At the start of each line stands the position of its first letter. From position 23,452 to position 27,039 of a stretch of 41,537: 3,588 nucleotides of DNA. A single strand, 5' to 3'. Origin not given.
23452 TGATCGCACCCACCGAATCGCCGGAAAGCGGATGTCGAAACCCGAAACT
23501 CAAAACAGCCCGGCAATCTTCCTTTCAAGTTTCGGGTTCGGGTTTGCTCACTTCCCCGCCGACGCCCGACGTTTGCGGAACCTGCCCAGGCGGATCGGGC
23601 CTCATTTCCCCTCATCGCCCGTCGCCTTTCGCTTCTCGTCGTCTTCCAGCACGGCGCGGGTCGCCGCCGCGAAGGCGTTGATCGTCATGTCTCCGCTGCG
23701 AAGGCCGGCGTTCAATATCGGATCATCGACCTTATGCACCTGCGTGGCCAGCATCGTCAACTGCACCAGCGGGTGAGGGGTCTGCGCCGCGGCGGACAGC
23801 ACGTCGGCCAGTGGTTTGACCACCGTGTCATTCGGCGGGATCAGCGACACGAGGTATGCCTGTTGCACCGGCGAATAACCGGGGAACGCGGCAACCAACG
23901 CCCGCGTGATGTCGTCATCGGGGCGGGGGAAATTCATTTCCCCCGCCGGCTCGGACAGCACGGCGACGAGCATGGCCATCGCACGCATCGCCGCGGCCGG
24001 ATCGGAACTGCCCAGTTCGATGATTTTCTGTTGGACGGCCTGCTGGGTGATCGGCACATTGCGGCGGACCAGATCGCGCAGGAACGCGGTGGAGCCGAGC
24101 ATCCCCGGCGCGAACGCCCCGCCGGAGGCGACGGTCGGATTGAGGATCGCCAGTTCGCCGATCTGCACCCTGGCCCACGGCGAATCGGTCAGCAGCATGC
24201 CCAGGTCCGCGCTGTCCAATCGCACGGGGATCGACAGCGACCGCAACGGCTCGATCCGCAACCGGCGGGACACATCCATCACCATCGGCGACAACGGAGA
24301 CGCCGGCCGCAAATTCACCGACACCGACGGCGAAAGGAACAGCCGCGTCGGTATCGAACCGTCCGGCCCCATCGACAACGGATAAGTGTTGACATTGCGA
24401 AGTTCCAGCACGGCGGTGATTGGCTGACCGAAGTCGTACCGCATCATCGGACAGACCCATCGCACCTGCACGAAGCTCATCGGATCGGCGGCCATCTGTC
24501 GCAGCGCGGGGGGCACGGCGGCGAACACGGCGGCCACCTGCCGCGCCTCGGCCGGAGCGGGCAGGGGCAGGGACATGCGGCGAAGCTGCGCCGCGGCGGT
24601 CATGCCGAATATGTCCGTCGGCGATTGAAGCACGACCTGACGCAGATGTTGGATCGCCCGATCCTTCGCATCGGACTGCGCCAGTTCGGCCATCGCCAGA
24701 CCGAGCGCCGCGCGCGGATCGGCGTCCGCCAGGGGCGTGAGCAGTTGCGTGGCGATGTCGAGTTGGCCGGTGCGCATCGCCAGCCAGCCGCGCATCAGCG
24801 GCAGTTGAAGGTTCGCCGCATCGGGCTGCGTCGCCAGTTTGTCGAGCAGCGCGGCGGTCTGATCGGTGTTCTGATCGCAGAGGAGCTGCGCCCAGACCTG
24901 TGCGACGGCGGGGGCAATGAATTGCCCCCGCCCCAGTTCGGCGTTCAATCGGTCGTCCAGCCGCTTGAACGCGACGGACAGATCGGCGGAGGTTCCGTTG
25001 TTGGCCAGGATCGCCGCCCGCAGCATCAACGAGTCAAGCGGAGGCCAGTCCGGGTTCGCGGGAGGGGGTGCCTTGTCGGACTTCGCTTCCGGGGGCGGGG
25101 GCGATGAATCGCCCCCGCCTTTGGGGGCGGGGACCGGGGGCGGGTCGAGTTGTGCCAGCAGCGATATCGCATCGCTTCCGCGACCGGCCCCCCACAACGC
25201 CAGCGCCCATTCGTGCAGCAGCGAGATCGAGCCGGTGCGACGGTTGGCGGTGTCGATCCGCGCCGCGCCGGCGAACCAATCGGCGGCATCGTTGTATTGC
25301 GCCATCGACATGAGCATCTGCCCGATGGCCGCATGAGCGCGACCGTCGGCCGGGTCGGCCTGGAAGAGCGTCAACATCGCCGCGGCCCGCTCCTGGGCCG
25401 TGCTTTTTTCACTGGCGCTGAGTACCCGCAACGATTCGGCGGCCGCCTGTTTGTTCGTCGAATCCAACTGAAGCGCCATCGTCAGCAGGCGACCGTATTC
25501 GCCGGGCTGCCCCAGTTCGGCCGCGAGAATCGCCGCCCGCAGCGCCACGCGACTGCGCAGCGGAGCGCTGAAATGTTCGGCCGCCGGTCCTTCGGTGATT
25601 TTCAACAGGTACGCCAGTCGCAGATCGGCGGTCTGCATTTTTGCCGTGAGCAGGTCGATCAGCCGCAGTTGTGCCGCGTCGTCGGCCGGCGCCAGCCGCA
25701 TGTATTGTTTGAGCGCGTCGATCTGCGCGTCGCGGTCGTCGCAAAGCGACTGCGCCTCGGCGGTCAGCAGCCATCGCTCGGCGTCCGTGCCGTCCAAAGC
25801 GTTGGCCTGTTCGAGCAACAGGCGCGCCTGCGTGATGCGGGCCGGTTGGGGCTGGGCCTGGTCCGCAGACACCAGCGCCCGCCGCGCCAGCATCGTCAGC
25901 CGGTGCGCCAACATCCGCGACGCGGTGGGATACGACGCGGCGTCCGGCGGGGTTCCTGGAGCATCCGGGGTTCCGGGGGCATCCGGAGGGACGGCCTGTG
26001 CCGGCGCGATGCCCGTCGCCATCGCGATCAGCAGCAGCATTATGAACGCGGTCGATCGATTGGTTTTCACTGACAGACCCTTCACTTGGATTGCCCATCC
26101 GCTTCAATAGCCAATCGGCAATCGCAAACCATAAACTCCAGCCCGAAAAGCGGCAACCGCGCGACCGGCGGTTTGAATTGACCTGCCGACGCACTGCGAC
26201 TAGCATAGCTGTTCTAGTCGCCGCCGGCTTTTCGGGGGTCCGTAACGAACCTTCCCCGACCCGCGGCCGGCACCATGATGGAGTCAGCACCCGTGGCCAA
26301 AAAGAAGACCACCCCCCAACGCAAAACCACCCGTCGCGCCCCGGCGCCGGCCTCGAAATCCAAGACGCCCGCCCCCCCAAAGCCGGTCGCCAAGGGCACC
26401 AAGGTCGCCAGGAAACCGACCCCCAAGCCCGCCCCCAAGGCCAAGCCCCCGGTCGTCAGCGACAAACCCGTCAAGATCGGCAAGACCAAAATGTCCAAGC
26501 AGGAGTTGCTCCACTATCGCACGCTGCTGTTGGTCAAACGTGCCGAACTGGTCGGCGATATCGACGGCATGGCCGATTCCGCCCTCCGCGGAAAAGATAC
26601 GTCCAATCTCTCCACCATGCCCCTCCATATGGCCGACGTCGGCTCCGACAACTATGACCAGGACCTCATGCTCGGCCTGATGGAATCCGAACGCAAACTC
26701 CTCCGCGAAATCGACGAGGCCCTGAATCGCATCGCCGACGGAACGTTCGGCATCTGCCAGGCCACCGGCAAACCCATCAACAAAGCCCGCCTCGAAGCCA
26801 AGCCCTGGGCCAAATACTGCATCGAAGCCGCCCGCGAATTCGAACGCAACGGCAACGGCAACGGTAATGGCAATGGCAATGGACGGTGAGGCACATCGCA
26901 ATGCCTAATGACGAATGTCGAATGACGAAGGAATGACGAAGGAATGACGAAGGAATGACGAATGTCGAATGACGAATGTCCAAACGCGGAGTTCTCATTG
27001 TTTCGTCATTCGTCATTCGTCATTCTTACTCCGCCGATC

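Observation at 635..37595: Most intergenic spacers carry a long hairpin whose arms are built from short tandem oligomers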

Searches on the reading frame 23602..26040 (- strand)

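Call 81: search_protein_families(library=pfam, proteins=[window:23602-26040:-], max_evalue=0.01)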
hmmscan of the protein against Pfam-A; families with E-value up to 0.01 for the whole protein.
window:23602-26040:- (812 aa): 1 family
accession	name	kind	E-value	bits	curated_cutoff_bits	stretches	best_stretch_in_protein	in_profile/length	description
PF13432.12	TPR_16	-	0.0014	19.5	32.7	1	415-474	1-62/65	Tetratricopeptide repeat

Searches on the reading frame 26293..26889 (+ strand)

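Call 48: search_protein_families(library=ncbifam, proteins=[window:26293-26889:+], max_evalue=0.01)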
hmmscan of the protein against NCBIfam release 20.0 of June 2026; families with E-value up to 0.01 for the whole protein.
window:26293-26889:+ (198 aa): 5 families
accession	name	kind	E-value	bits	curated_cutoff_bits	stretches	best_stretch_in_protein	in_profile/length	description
TIGR02890.1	bacill_yteA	subfamily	6.7e-23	81.5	134.4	1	71-185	2-119/159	regulatory protein, yteA family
TIGR02420.1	dksA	equivalog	7e-19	68.3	115.5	1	67-180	1-108/110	RNA polymerase-binding protein DksA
NF033459.1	DksA_like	equivalog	5.3e-17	62.1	105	1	71-185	2-111/113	RNA polymerase-binding protein DksA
NF008045.0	PRK10778.1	equivalog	4.3e-11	43.3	289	1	61-179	26-138/151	RNA polymerase-binding protein DksA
TIGR02419.1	C4_traR_proteo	subfamily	0.00034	21.1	59.7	1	133-182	15-62/64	phage/conjugal plasmid C-4 type zinc finger protein, TraR family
